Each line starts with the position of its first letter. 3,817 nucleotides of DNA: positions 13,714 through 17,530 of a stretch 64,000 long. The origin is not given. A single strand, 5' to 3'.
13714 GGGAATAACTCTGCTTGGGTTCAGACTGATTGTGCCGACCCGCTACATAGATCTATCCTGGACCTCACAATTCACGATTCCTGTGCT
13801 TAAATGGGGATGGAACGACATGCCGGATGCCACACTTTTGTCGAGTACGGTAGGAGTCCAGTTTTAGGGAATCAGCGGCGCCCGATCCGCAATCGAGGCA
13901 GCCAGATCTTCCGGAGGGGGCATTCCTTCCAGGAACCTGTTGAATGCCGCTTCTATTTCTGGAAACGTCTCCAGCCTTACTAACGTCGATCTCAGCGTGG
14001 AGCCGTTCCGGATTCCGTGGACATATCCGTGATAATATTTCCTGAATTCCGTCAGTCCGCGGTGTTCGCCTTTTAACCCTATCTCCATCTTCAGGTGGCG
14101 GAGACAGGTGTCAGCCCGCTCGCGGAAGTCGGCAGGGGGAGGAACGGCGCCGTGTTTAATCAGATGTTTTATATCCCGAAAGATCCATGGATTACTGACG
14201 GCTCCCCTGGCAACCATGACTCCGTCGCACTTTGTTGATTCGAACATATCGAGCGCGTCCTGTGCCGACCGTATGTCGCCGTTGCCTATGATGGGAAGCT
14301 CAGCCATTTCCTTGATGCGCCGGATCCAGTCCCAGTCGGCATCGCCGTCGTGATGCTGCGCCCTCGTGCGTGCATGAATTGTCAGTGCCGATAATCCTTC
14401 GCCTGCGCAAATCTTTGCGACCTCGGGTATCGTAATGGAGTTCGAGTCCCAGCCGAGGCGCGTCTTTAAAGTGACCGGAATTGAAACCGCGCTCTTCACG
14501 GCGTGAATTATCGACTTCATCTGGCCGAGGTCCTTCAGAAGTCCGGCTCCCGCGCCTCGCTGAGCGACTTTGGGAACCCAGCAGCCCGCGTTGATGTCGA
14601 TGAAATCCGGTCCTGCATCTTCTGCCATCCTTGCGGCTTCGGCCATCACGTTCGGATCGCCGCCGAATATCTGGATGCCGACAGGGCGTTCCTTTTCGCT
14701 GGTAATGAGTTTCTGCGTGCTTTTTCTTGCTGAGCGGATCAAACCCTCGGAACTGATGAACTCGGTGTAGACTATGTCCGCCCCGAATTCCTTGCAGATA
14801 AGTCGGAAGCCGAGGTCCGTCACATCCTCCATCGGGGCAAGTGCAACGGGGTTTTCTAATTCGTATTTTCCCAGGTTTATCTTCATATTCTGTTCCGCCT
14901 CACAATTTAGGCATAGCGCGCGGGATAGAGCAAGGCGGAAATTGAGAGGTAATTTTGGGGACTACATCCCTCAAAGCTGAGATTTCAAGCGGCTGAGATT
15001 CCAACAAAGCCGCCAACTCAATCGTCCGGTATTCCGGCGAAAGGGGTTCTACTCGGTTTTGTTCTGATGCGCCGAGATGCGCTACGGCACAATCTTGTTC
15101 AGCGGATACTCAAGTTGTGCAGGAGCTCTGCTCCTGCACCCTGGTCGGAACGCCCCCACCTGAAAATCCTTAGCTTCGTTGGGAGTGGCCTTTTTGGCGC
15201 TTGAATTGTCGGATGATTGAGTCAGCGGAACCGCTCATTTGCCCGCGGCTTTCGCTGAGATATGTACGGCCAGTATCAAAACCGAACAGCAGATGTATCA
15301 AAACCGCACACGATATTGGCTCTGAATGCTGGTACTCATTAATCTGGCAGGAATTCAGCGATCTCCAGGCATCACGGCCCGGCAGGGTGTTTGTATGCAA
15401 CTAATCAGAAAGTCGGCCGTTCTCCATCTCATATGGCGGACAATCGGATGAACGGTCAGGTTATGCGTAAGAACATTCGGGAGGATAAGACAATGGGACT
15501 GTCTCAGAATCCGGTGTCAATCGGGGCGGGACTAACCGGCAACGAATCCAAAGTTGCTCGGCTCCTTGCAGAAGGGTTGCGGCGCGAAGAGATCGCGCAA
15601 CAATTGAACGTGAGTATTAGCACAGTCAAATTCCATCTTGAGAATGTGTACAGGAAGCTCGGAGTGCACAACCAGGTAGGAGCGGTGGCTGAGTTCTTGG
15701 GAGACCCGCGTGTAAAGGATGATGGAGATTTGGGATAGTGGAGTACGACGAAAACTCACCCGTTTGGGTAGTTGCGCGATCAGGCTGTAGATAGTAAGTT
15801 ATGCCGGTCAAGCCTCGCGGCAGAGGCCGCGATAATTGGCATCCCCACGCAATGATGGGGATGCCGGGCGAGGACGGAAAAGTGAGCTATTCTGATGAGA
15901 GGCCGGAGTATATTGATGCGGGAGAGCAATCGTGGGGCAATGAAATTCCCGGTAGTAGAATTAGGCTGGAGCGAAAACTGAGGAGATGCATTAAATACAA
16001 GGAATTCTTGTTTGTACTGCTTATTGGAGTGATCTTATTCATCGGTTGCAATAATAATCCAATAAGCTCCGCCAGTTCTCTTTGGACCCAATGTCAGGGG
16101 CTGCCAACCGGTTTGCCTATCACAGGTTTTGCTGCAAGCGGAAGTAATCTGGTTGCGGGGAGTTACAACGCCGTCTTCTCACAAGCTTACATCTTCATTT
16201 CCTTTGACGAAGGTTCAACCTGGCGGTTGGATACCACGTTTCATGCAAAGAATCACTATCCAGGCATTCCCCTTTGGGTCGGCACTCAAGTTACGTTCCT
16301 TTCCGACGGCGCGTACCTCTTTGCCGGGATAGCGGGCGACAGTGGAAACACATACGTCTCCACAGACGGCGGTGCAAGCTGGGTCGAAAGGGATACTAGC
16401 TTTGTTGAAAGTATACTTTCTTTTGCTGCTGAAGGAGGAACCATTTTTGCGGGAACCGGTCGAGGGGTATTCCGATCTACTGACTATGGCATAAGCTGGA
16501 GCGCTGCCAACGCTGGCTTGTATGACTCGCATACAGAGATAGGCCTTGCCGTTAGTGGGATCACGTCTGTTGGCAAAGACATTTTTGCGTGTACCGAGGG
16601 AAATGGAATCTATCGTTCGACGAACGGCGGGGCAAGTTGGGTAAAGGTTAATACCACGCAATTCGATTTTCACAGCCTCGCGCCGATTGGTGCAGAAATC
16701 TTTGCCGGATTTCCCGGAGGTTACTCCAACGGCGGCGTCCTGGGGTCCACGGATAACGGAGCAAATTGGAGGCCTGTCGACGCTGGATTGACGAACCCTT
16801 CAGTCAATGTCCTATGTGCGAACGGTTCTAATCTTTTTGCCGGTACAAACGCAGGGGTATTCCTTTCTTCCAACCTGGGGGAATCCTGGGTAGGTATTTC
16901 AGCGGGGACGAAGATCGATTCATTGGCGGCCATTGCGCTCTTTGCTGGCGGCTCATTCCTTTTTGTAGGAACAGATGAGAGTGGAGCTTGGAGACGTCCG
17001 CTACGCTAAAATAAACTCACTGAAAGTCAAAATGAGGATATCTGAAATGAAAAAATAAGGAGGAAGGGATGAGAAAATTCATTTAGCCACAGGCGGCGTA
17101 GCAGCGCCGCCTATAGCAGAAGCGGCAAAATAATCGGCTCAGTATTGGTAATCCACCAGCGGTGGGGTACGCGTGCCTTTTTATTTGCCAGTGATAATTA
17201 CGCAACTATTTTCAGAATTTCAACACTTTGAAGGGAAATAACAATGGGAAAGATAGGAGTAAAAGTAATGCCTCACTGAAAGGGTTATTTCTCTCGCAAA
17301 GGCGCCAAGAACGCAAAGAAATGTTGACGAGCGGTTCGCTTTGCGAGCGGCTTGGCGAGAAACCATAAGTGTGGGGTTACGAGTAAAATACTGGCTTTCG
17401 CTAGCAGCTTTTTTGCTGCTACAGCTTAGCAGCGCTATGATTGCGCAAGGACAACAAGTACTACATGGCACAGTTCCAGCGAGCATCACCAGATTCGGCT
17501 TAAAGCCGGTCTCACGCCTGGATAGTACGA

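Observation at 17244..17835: Removing MITE copy A in silico restores an ATG and signal peptide for a now-truncated S53 peptidase gene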

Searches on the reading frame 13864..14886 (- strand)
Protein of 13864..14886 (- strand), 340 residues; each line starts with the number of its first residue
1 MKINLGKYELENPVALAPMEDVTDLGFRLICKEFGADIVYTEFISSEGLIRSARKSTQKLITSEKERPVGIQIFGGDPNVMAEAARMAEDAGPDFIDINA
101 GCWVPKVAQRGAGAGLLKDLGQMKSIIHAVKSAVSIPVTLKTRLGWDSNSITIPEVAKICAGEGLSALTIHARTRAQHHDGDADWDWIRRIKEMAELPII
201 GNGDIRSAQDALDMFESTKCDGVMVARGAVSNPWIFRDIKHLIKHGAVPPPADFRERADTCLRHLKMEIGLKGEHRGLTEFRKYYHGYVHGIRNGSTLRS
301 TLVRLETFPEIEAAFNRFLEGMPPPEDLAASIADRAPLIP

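Call 32: search_protein_families(library=pfam, proteins=[window:13864-14886:-], max_evalue=0.001)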
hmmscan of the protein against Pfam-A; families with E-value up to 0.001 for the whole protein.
window:13864-14886:- (340 aa): 2 families
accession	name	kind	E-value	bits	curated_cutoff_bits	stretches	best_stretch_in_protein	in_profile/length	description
PF01207.24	Dus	-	2.9e-85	286.6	20.4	1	16-307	2-294/311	Dihydrouridine synthase (Dus)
PF01180.27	DHO_dh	-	0.00071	19.3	27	0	187-243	229-287/291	Dihydroorotate dehydrogenase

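Call 37: find_encoding_contigs(protein=window:13864-14886:-, flank=10000, max_places=10)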
Protein window:13864-14886:- (340 aa): 9 contigs read that carry it; 5 places shown.
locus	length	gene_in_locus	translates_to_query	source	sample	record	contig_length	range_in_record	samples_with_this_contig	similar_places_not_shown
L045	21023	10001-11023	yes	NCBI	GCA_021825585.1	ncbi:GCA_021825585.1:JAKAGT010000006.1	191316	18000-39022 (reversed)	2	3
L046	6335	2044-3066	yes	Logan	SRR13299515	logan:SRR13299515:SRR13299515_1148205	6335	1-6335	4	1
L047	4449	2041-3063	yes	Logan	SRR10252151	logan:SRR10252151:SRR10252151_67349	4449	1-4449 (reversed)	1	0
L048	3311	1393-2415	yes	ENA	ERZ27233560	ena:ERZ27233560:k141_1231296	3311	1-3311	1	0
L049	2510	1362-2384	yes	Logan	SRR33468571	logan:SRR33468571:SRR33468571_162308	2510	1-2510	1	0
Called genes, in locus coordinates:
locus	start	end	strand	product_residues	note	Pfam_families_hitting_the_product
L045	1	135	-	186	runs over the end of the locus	PF22769:DCD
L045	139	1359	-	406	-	PF01098:FTSW_RODA_SPOVE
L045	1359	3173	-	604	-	PF03717:PBP_dimer, PF00905:Transpeptidase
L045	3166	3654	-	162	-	PF04093:MreD (weak)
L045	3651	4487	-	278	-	PF04085:MreC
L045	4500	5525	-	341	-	PF00022:Actin (faint), PF06723:MreB_Mbl, PF00012:HSP70, PF14450:FtsA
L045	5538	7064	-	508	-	PF02142:MGS, PF01808:AICARFT_IMPCHas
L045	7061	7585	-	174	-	PF00551:Formyl_trans_N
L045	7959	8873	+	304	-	PF07949:YbbR (faint)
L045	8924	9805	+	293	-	PF01634:HisG, PF08029:HisG_C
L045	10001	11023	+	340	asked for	PF01207:Dus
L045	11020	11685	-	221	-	-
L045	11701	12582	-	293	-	-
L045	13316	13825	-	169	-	PF01928:CYTH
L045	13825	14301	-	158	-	PF03449:GreA_GreB_N, PF01272:GreA_GreB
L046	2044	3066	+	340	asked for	PF01207:Dus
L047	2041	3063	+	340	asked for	PF01207:Dus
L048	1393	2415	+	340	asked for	PF01207:Dus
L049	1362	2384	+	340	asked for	PF01207:Dus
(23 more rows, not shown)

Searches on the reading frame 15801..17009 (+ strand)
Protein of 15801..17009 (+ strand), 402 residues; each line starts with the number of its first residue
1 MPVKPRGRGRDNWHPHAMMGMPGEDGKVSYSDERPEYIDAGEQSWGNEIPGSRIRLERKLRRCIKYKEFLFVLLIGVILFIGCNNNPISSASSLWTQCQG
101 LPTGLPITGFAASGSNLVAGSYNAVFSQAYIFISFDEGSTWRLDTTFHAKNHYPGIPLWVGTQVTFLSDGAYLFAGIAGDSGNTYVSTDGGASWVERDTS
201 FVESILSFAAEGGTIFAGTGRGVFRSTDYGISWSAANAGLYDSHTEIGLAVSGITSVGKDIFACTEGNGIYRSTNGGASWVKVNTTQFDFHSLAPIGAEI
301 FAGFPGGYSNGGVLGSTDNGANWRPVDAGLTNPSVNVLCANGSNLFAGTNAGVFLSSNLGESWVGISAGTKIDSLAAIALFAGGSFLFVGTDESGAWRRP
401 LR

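Call 32: search_protein_families(library=pfam, proteins=[window:15801-17009:+], max_evalue=0.001)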
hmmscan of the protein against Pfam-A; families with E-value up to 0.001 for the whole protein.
window:15801-17009:+ (402 aa): 3 families
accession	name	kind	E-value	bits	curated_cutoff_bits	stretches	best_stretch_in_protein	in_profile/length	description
PF02012.26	BNR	-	1.4e-12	46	27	0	224-234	1-11/12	BNR/Asp-box repeat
PF15902.12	Sortilin-Vps10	-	1.4e-10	41.1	33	0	223-286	3-63/446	Sortilin, neurotensin receptor 3,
PF19755.4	DUF6242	-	8.3e-06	26.2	29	0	165-233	148-217/217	Domain of unknown function (DUF6242)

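Call 50: find_homologous_proteins(query=window:15801-17009:+, max_evalue=1e-10)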
Query window:15801-17009:+ (402 aa): 1315 proteins with E <= 1e-10 among 8000 candidates; the best 120 are listed.
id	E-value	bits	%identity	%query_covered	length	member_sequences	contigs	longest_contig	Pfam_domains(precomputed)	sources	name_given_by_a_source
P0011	5.7e-271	916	100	100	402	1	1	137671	PF25852.1,PF02012.27,PF15902.13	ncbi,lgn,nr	ncbi:MAG: hypothetical protein M1469_08045 [Bacteroidetes bacterium]|nr:hypothetical protein [Bacter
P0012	4.2e-188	643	86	84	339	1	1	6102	PF25852.1,PF02012.27,PF15902.13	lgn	-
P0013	1.5e-131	457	65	84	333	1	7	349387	PF25852.1,PF02012.27,PF15902.13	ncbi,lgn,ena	-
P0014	1.9e-117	411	60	84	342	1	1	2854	PF25852.1,PF15902.13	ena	-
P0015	2.6e-116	407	60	84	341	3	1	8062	PF25852.1,PF02012.27,PF15902.13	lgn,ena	-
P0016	5.9e-111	389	60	83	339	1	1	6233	PF25852.1,PF02012.27,PF15902.13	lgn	-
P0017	2.2e-99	351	53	87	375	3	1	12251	PF25852.1,PF02012.27,PF15902.13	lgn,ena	-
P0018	3.0e-98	347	55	81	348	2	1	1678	PF25852.1,PF02012.27,PF15902.13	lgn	-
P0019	3.2e-97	344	54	83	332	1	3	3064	PF25852.1,PF02012.27,PF15902.13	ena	-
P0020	3.1e-88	314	60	63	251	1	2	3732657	PF25852.1,PF02012.27,PF15902.13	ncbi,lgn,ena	-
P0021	1.9e-87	312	34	80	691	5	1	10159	PF18962.8,PF20722.4,PF02012.27,PF15902.13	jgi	-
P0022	3.1e-83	298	47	86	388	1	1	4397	PF15899.12,PF25852.1,PF02012.27,PF15902.13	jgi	jgi:ligand-binding sensor domain-containing protein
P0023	3.7e-82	294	35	76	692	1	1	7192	PF18962.8,PF02012.27,PF15902.13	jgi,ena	-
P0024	2.9e-76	275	35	57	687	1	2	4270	PF18962.8,PF25852.1,PF02012.27,PF15902.13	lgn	-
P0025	2.2e-73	266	35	72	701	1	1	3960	PF18962.8,PF25852.1,PF02012.27,PF15902.13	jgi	jgi:photosystem II stability/assembly factor-like uncharacterized protein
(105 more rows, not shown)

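Call 51: find_encoding_contigs(protein=P0012, flank=8000, max_places=4)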
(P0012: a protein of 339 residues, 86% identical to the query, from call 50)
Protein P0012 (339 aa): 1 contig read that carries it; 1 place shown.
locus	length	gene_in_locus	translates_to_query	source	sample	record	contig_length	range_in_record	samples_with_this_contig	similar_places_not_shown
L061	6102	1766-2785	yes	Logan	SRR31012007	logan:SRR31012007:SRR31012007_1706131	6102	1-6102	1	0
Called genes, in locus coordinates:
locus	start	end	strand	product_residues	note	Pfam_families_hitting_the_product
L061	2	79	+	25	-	?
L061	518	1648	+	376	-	PF25852:DUF6242_C (faint), PF14870:PSII_BNR (faint), PF15902:Sortilin-Vps10 (faint), PF24316:Tli3 (faint), PF02012:BNR (faint)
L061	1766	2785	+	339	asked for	PF25852:DUF6242_C (faint), PF02012:BNR (faint), PF15902:Sortilin-Vps10 (faint)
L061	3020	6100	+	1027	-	?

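Call 52: find_encoding_contigs(protein=P0013, flank=8000, max_places=4)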
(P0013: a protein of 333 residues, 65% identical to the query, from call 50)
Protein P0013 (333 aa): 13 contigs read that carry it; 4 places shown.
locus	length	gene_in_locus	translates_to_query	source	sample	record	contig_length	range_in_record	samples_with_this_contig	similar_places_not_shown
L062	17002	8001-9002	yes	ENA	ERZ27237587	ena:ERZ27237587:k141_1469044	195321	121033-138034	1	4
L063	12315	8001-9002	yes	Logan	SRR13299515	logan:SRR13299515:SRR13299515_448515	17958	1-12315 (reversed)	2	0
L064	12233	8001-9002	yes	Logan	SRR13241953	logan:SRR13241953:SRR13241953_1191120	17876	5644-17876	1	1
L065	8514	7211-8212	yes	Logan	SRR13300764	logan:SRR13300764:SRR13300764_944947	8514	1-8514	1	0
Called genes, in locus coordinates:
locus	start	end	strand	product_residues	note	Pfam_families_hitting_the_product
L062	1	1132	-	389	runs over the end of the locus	PF00158:Sigma54_activat, PF14532:Sigma54_activ_2, PF07728:AAA_5 (faint), PF25601:AAA_lid_14, PF02954:HTH_8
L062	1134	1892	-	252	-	PF23023:Anti-Pycsar_Apyc1, PF00753:Lactamase_B, PF13691:Lactamase_B_4 (faint), PF12706:Lactamase_B_2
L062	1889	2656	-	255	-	PF05036:SPOR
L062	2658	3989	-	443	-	PF00919:UPF0004, PF04055:Radical_SAM, PF01938:TRAM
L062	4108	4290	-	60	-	-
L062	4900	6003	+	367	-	PF25852:DUF6242_C (faint), PF02012:BNR (faint), PF15902:Sortilin-Vps10 (faint)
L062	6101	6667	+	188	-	PF13505:OMP_b-brl, PF13557:Phenol_MetA_deg (weak)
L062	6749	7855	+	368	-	PF02012:BNR (faint), PF25852:DUF6242_C (faint), PF14870:PSII_BNR (faint), PF15902:Sortilin-Vps10 (faint)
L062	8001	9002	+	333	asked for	PF25852:DUF6242_C (faint), PF15902:Sortilin-Vps10 (faint), PF02012:BNR (faint)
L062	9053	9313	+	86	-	-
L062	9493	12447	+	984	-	PF18962:Por_Secre_tail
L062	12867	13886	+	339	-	PF01820:Dala_Dala_lig_N, PF02655:ATP-grasp_3 (weak), PF02786:CPSase_L_D2 (weak), PF07478:Dala_Dala_lig_C, PF13535:ATP-grasp_4 (weak)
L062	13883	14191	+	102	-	PF04977:DivIC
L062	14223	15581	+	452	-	PF05496:RuvB_N, PF00158:Sigma54_activat (faint), PF13191:AAA_16 (faint), PF00004:AAA, PF07728:AAA_5 (weak), PF13173:AAA_14, PF16193:AAA_assoc_2, PF12002:MgsA_C, +4 more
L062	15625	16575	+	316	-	PF00480:ROK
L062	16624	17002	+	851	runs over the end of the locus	PF19838:LptD_2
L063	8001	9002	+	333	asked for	PF25852:DUF6242_C (faint), PF15902:Sortilin-Vps10 (faint), PF02012:BNR (faint)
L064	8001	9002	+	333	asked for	PF25852:DUF6242_C (faint), PF15902:Sortilin-Vps10 (faint), PF02012:BNR (faint)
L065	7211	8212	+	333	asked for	PF25852:DUF6242_C (faint), PF15902:Sortilin-Vps10 (faint), PF02012:BNR (faint)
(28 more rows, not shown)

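Call 70: search_protein_families(library=pfam, proteins=[L061:3020-6100:+, L062:9361-12447:+], max_evalue=0.001)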
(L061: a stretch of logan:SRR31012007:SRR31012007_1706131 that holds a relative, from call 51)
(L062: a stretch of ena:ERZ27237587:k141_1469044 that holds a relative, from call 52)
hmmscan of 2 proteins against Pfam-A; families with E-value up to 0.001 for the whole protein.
L061:3020-6100:+ (1027 aa): 2 families
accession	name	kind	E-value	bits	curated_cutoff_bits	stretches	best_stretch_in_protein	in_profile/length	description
PF09286.16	Pro-kuma_activ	-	4.1e-26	92.4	23.5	1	48-180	6-140/143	Pro-kumamolisin, activation domain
PF13174.12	TPR_6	-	0.00057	20.8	26.3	0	951-982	2-32/33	Tetratricopeptide repeat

L062:9361-12447:+ (1028 aa): 6 families
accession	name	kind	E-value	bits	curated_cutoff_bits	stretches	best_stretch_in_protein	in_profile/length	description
PF09286.16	Pro-kuma_activ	-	2.2e-18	67.3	23.5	1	2-95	33-126/143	Pro-kumamolisin, activation domain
PF18962.6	Por_Secre_tail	-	1.3e-09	38.6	27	1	950-1025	2-74/75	Secretion system C-terminal sorting domain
PF13860.13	FlgD_ig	-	4.1e-05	23.9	27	1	963-1015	15-75/79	FlgD Ig-like domain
PF13174.12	TPR_6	-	0.00037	21.4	26.3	0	779-800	11-32/33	Tetratricopeptide repeat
PF13428.12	TPR_14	-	0.0005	20.9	23.5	0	772-809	5-42/44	Tetratricopeptide repeat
PF07719.23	TPR_2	-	0.00077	19.8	27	0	775-801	8-34/34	Tetratricopeptide repeat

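Call 73: find_encoding_contigs(protein=window:15801-17009:+, flank=3000, max_places=5)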
Protein window:15801-17009:+ (402 aa): 1 contig read that carries it; 1 place shown.
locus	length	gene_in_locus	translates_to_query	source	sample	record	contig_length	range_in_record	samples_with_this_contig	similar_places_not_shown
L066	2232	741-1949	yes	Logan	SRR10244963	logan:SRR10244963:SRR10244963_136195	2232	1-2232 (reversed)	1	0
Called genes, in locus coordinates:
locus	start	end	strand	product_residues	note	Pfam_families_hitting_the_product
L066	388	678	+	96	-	PF00196:GerE, PF08281:Sigma70_r4_2 (weak)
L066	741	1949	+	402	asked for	PF25852:DUF6242_C (faint), PF02012:BNR (faint), PF15902:Sortilin-Vps10 (faint)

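Call 75: find_encoding_contigs(protein=P0015, flank=8000, max_places=3)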
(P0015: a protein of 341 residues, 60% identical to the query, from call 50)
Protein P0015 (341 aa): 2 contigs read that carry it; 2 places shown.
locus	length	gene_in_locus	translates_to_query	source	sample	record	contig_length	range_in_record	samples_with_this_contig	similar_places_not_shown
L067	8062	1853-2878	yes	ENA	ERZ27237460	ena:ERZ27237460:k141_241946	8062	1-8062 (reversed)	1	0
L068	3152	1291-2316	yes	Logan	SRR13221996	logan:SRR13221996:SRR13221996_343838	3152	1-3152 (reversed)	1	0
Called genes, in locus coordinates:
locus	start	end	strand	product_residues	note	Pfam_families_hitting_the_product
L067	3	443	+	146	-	?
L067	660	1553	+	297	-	PF25852:DUF6242_C (faint), PF02012:BNR (faint), PF15902:Sortilin-Vps10 (faint)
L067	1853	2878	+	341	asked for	PF15902:Sortilin-Vps10 (faint), PF02012:BNR (faint), PF25852:DUF6242_C (weak)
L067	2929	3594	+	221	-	PF09286:Pro-kuma_activ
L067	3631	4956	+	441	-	-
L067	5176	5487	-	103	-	-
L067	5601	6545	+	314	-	PF18962:Por_Secre_tail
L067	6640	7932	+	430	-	-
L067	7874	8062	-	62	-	?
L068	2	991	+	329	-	?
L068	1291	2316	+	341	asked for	PF15902:Sortilin-Vps10 (faint), PF02012:BNR (faint), PF25852:DUF6242_C (weak)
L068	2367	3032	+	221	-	PF09286:Pro-kuma_activ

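Call 76: find_encoding_contigs(protein=P0016, flank=8000, max_places=3)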
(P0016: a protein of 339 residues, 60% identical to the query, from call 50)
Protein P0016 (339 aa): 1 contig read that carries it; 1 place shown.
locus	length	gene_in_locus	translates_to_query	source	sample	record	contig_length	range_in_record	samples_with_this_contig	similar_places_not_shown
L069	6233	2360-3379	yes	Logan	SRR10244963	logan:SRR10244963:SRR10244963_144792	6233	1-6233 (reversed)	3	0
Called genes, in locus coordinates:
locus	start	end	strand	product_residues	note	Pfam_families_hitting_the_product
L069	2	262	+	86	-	?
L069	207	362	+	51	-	-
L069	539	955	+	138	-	PF08281:Sigma70_r4_2 (weak), PF00196:GerE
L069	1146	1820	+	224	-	-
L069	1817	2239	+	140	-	PF02012:BNR (faint)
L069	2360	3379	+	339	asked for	PF15902:Sortilin-Vps10 (faint), PF25852:DUF6242_C (faint), PF02012:BNR (faint)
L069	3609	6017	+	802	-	PF09286:Pro-kuma_activ, PF18962:Por_Secre_tail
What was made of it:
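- On T9SS cargo protein: Present in orthologs L062 (E=1.3e-9, call 70) and L069 (call 76), so it is inferred for the ancestral gene.
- Orthologs L062 and L069 carry Por_Secre_tail (calls 70, 76).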

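Call 77: find_encoding_contigs(protein=P0017, flank=8000, max_places=3)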
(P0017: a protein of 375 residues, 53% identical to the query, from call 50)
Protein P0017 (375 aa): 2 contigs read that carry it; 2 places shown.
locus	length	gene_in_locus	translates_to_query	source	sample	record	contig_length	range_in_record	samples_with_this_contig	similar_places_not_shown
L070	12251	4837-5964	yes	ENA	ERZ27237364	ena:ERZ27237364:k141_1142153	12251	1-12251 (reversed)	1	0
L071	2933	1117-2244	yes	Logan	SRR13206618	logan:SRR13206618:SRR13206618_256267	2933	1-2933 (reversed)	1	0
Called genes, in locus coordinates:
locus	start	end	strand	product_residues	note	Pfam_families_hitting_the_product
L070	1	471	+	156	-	?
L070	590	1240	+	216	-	PF04326:SLFN_AlbA_2, PF13412:HTH_24 (faint)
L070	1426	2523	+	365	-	PF13585:CHU_C (weak)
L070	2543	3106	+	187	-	-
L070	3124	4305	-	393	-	PF03976:PPK2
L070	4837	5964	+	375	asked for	PF25852:DUF6242_C (faint), PF15902:Sortilin-Vps10 (faint), PF02012:BNR (faint)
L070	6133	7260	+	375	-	PF25852:DUF6242_C (faint), PF02012:BNR (faint), PF15902:Sortilin-Vps10 (faint)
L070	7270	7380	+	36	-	-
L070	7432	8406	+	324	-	PF09286:Pro-kuma_activ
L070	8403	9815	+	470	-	PF18962:Por_Secre_tail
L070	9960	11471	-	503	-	PF00324:AA_permease, PF13520:AA_permease_2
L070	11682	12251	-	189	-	?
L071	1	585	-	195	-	?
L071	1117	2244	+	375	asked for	PF25852:DUF6242_C (faint), PF15902:Sortilin-Vps10 (faint), PF02012:BNR (faint)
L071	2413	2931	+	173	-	?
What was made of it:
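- Tried and rejected: Close orthologs were reached indirectly, through homologs of the upstream BNR gene (calls 50-52, 75-77).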

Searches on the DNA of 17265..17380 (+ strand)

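Call 85: search_dna_similar(query=window:17265-17380:+, collection=plasmids, mode=distant, max_evalue=0.01, max_rows=10)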
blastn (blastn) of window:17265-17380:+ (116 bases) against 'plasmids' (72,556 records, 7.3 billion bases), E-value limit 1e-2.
Records with a match: 1; places in all: 1; records where one place covers at least 80% of the query: 0.
Best place of each record, by identity: 90-95% 1.
By first word of the organism name: Candidatus 1.
By predicted mobility (MOB-suite, as given by PLSDB): non-mobilizable 1.
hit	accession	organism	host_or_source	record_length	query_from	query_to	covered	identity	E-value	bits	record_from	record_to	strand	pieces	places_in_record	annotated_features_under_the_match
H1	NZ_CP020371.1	Candidatus Thiodictyon syntrophicum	meromictic lake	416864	23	56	29%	91.2%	2e-3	49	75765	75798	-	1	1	none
